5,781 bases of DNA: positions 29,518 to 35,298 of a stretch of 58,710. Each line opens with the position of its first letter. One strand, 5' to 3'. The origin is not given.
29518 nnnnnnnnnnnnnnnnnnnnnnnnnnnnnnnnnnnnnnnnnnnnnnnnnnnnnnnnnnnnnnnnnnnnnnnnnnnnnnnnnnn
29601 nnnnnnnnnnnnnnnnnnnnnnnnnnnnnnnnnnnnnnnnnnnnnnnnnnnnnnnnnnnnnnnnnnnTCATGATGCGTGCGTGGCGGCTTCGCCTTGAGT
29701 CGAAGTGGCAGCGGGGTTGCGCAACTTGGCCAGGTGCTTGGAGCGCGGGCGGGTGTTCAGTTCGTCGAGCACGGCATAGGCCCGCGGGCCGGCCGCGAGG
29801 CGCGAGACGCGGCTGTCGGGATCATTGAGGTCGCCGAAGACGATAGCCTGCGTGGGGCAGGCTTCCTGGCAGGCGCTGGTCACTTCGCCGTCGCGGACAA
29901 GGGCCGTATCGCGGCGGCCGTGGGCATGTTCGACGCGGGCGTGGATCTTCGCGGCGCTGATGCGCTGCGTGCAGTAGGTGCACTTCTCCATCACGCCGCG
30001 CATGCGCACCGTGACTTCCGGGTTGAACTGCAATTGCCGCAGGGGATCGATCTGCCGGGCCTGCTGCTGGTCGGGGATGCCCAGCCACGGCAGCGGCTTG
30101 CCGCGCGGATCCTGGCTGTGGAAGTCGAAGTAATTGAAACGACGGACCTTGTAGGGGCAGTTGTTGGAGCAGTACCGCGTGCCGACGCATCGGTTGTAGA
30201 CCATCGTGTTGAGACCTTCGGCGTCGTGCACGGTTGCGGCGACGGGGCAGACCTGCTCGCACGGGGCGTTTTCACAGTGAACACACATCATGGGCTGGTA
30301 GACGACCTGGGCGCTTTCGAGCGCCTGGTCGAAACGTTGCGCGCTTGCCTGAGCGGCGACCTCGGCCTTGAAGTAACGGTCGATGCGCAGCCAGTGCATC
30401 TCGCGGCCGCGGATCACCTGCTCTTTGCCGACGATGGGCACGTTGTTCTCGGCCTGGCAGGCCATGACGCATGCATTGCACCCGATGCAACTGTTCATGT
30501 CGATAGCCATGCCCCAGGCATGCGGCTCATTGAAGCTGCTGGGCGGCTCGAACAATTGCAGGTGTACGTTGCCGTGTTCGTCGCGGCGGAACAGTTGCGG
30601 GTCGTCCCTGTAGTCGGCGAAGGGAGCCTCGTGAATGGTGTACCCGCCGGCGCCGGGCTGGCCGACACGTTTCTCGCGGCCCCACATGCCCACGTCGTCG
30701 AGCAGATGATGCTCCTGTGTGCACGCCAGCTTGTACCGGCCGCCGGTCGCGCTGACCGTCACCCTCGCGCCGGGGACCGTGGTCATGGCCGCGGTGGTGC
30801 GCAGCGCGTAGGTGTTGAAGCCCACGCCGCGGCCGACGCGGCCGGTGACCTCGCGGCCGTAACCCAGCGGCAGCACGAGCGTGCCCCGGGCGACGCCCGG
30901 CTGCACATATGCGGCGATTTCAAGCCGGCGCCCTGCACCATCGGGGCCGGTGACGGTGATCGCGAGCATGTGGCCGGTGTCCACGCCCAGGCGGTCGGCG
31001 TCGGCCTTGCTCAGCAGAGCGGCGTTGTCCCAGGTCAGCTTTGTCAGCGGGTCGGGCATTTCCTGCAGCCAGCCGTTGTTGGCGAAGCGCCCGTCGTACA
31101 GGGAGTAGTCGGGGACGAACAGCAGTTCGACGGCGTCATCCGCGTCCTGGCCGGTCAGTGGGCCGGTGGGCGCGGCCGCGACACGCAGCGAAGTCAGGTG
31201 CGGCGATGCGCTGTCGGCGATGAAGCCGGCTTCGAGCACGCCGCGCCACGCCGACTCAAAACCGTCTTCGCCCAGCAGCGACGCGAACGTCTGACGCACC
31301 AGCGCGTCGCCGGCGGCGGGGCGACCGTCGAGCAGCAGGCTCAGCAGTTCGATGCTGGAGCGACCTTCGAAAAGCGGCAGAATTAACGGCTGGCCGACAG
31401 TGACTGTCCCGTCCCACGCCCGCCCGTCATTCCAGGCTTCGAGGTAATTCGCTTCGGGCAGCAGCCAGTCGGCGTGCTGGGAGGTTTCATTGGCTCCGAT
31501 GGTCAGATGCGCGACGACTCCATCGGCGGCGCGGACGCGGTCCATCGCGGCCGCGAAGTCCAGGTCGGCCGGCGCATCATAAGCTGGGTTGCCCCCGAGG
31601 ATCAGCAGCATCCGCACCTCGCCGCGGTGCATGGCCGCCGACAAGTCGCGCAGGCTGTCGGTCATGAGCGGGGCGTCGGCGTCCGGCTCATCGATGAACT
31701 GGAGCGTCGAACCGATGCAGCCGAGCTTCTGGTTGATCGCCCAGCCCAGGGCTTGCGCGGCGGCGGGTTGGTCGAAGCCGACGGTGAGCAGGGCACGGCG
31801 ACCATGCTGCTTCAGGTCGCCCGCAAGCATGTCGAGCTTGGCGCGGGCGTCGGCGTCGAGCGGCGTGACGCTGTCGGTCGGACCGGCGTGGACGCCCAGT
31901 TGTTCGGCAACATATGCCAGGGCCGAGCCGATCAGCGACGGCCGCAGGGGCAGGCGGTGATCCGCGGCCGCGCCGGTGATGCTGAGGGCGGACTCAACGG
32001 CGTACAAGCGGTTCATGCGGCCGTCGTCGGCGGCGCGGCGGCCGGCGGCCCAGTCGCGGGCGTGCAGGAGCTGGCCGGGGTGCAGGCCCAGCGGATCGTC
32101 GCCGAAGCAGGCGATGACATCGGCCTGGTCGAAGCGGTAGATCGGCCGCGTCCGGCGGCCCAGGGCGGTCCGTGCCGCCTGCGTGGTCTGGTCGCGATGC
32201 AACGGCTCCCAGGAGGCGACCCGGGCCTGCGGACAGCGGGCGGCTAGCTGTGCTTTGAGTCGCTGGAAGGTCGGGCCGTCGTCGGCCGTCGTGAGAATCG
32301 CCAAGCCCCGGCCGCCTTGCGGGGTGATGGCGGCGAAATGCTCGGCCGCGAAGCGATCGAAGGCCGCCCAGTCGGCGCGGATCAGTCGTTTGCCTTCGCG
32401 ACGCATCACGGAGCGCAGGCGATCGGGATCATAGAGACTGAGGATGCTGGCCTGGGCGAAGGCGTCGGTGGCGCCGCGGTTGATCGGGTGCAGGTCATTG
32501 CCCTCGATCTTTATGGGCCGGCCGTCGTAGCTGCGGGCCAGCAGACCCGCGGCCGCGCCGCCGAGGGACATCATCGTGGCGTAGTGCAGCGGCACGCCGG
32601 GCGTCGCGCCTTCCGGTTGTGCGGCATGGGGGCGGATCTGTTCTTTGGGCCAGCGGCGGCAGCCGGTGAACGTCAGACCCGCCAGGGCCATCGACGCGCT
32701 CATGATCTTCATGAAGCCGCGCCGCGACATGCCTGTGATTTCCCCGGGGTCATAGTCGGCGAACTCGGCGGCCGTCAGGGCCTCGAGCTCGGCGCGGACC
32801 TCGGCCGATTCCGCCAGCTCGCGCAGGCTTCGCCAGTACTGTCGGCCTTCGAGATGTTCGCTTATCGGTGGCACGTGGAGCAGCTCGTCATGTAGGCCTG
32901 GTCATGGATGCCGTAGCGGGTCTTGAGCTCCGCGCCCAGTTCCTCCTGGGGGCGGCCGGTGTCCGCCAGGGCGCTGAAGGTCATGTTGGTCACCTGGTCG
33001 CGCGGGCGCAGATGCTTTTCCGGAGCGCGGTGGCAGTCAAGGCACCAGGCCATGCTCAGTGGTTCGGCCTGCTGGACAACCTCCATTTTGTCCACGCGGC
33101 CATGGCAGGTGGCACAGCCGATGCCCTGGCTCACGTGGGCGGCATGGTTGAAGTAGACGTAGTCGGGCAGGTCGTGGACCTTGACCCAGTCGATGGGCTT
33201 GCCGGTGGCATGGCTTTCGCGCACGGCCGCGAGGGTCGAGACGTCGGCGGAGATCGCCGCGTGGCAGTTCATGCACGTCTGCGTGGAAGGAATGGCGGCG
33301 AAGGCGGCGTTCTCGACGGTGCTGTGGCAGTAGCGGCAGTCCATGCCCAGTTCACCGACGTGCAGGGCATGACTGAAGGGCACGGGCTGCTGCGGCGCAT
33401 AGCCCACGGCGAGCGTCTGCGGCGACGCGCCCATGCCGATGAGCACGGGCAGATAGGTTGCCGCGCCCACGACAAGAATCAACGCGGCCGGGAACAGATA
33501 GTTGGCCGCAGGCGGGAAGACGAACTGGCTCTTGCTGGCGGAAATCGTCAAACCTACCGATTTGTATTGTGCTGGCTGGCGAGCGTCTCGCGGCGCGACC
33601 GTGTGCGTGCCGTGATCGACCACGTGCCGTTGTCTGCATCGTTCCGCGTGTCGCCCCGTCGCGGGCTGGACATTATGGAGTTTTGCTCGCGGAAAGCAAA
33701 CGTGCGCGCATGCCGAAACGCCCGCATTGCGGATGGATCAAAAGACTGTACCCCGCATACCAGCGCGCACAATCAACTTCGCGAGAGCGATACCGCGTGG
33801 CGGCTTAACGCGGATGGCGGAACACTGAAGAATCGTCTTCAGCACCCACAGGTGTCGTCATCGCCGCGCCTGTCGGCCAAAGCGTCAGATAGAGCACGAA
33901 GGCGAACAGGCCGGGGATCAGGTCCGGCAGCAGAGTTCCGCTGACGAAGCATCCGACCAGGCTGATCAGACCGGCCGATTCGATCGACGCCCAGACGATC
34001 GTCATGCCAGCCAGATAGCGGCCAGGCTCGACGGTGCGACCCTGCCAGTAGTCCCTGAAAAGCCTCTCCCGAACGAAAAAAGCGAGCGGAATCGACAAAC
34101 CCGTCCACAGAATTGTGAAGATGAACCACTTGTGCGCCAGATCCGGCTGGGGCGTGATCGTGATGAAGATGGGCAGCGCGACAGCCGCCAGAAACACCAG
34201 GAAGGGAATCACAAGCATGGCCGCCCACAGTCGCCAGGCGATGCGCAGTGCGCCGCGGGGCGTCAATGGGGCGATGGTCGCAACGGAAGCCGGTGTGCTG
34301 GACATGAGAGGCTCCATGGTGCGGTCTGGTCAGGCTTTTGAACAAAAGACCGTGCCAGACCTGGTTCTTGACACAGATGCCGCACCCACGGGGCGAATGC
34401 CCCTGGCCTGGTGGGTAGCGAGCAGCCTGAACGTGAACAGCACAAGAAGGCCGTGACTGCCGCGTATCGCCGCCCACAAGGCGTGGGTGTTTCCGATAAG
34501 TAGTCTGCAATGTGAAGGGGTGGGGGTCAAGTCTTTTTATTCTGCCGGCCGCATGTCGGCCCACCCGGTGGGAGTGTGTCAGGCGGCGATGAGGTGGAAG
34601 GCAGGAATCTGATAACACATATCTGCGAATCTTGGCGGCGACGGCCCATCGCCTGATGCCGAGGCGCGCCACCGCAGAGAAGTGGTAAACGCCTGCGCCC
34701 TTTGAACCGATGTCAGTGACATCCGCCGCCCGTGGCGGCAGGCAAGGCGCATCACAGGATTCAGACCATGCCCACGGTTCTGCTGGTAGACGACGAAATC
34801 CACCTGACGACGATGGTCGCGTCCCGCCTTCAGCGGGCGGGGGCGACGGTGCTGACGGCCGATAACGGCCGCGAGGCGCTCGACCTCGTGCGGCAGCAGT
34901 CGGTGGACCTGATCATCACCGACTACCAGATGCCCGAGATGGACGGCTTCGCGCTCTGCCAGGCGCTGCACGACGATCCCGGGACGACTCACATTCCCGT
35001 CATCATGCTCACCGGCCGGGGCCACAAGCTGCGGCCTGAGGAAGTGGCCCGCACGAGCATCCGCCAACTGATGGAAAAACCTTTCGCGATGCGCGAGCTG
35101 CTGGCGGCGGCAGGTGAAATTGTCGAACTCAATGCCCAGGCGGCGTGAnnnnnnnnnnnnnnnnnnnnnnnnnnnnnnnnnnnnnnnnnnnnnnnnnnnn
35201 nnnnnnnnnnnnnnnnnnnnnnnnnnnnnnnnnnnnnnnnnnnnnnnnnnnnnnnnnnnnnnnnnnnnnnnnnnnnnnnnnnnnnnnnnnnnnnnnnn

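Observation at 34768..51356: Candidate undescribed system: a REC / HD-GYP / histidine kinase / STAS signalling module fused to a secretin-less type IV filament machine with lectin-like minor pilins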

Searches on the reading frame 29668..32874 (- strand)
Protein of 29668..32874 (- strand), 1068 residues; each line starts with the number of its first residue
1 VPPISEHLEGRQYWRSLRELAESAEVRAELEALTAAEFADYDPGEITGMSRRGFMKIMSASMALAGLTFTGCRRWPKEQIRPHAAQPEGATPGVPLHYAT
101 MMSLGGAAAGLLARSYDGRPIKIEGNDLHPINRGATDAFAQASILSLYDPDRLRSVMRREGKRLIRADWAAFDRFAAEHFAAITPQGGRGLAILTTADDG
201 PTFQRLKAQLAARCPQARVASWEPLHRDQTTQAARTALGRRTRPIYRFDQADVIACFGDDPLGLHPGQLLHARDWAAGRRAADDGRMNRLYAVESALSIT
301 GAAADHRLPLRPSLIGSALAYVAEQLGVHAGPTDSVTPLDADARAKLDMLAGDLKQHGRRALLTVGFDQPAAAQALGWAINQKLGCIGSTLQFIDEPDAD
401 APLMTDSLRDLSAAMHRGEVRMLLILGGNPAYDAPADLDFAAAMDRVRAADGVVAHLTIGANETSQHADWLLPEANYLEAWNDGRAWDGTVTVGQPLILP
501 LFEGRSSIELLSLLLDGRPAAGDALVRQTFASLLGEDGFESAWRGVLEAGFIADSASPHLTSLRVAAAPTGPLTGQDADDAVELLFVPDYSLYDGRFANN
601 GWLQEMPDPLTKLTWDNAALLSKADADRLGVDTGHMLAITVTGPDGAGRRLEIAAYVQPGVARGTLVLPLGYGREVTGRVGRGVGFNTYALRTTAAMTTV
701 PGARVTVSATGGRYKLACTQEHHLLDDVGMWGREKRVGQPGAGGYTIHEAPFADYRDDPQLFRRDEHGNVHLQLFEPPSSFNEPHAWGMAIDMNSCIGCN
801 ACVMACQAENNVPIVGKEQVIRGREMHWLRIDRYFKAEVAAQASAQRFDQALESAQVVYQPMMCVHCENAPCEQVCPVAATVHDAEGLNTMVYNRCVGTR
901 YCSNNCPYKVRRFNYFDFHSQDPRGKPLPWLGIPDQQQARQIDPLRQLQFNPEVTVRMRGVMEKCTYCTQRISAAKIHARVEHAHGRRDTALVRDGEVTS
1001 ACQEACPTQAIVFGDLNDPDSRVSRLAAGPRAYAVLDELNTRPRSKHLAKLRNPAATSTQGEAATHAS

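Call 8: search_protein_families(library=pfam, proteins=[window:29668-32874:-], max_evalue=0.001)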
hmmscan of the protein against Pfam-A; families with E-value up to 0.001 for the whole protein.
window:29668-32874:- (1068 aa): 10 families
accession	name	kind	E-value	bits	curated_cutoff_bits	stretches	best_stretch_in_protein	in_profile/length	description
PF12838.12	Fer4_7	-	1e-14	55.2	27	2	795-880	1-52/52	4Fe-4S dicluster domain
PF13247.11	Fer4_11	-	7.9e-10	39.3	26.2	1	856-914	2-62/100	4Fe-4S dicluster domain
PF13183.11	Fer4_8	-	1e-06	29.6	27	1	793-878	2-66/68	4Fe-4S dicluster domain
PF12837.12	Fer4_6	-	7.8e-06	26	25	0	790-806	3-19/24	4Fe-4S binding domain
PF14697.11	Fer4_21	-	9.5e-05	22.9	35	0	791-815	3-27/59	4Fe-4S dicluster domain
PF13237.11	Fer4_10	-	0.00011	22.5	25.5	0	857-907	2-53/53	4Fe-4S dicluster domain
PF12797.12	Fer4_2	-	0.00013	22.2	24.5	1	787-807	1-21/22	4Fe-4S binding domain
PF25160.1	LdpA_Fe-S-bd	-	0.00015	21.9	27.6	0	870-909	7-41/49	LdpA Fe-S cluster-binding domain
PF13187.11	Fer4_9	-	0.00016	22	27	0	796-878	2-49/52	4Fe-4S dicluster domain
PF00037.32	Fer4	-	0.00048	20.3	21.1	1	790-807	2-19/24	4Fe-4S binding domain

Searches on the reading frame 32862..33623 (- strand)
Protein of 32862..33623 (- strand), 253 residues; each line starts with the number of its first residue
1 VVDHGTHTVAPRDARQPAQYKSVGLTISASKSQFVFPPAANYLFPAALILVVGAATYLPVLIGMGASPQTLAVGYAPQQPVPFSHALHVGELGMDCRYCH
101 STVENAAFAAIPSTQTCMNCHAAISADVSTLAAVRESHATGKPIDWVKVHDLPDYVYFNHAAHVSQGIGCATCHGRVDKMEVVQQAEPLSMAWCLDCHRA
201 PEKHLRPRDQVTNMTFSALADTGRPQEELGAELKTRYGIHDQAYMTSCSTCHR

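Call 8: search_protein_families(library=pfam, proteins=[window:32862-33623:-], max_evalue=0.001)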
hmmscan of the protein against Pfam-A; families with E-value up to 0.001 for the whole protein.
window:32862-33623:- (253 aa): 4 families
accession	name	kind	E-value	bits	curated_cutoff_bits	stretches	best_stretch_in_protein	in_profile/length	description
PF14522.11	Cytochrome_C7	-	7.2e-12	45.4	24.8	2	82-127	2-54/67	Cytochrome c7 and related cytochrome c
PF02085.21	Cytochrom_CIII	-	5.3e-10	40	22.9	1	76-139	16-71/101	Class III cytochrome C family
PF14537.11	Cytochrom_c3_2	-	1.4e-08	35.5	25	0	162-252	1-78/79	Cytochrome c3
PF22113.1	Mtrc-MtrF_II-IV_dom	-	1.4e-06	28.4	30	1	95-252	8-127/176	Outer membrane cytochrome MtrC/MtrF-like, domains II/IV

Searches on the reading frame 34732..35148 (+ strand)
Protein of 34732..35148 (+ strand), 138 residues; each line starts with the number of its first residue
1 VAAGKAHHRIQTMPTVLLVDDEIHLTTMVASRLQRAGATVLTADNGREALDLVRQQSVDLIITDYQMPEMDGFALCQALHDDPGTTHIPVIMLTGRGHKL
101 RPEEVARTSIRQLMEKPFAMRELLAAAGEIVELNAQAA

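Call 4: search_protein_families(library=pfam, proteins=[window:34732-35148:+], max_evalue=0.01)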
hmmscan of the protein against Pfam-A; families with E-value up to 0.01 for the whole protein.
window:34732-35148:+ (138 aa): 2 families
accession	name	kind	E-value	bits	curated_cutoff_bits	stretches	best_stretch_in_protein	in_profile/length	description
PF00072.30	Response_reg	-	5.8e-25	88.1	30.2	1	16-126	1-109/111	Response regulator receiver domain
PF23198.2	PDE8A_N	-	0.00089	19.6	29.6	1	16-99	12-97/147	PDE8A-like, N-terminal domain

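Call 15: search_protein_families(library=ncbifam, proteins=[window:34732-35148:+], max_evalue=0.01)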
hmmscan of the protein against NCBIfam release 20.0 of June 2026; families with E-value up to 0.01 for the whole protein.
window:34732-35148:+ (138 aa): 96 families (the best 25 are shown)
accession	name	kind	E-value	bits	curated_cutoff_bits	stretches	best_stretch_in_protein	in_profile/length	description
NF007135.0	PRK09581.1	equivalog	2.7e-21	75.9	474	1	15-95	4-84/457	PleD family two-component system response regulator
TIGR02154.1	PhoB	equivalog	7.9e-21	74.4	296.2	1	14-126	3-115/226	phosphate regulon transcriptional regulator PhoB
NF045944.1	ResRegRpaBCyano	equivalog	3e-19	69.3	330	1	17-126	1-107/229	response regulator transcription factor RpaB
NF011695.0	PRK15115.1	equivalog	4.3e-17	62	763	1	15-137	8-128/445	two-component system response regulator GlrR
NF008296.0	PRK11083.1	equivalog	1.2e-16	60.9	273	1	12-126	2-113/228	two-component system response regulator CreB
NF041945.1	LuxN_Vibrio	equivalog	1.6e-16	59.6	1550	1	11-121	718-825/839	quorum-sensing autoinducer 1 sensor kinase/phosphatase LuxN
NF046022.1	RespRegCpdRBruc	equivalog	2.2e-16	59.9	180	1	13-130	1-116/120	cell cycle two-component system response regulator CpdR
NF053512.1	nitric_RR_NosR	exception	2.3e-16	59.8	400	1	16-131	1-115/422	response regulator c-di-GMP phosphodiesterase, NosR family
NF008318.0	PRK11107.1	equivalog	6.6e-16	57.6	890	1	11-122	665-776/920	two-component sensor histidine kinase BarA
NF007969.0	PRK10693.1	equivalog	1.5e-15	57.1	329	1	15-118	9-110/337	two-component system response regulator RssB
NF007005.1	PRK09468.1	equivalog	3.5e-15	56.1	331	1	14-127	4-115/237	osmolarity response regulator transcription factor OmpR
NF008199.0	PRK10955.1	equivalog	3.7e-15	56.5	341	1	13-128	1-112/232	envelope stress response regulator transcription factor CpxR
NF040534.1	resp_reg_YycF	equivalog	4.9e-15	55.4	340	1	15-126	2-110/231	response regulator YycF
NF033120.0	vanR_FM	exception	7.5e-15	55.2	460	1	15-126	5-113/231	vancomycin resistance response regulator transcription factor, VanR-F/VanR-M family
NF053854.1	RespRegPhoBBctds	equivalog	7.5e-15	54.9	270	1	16-130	1-114/225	two-component system response regulator PhoB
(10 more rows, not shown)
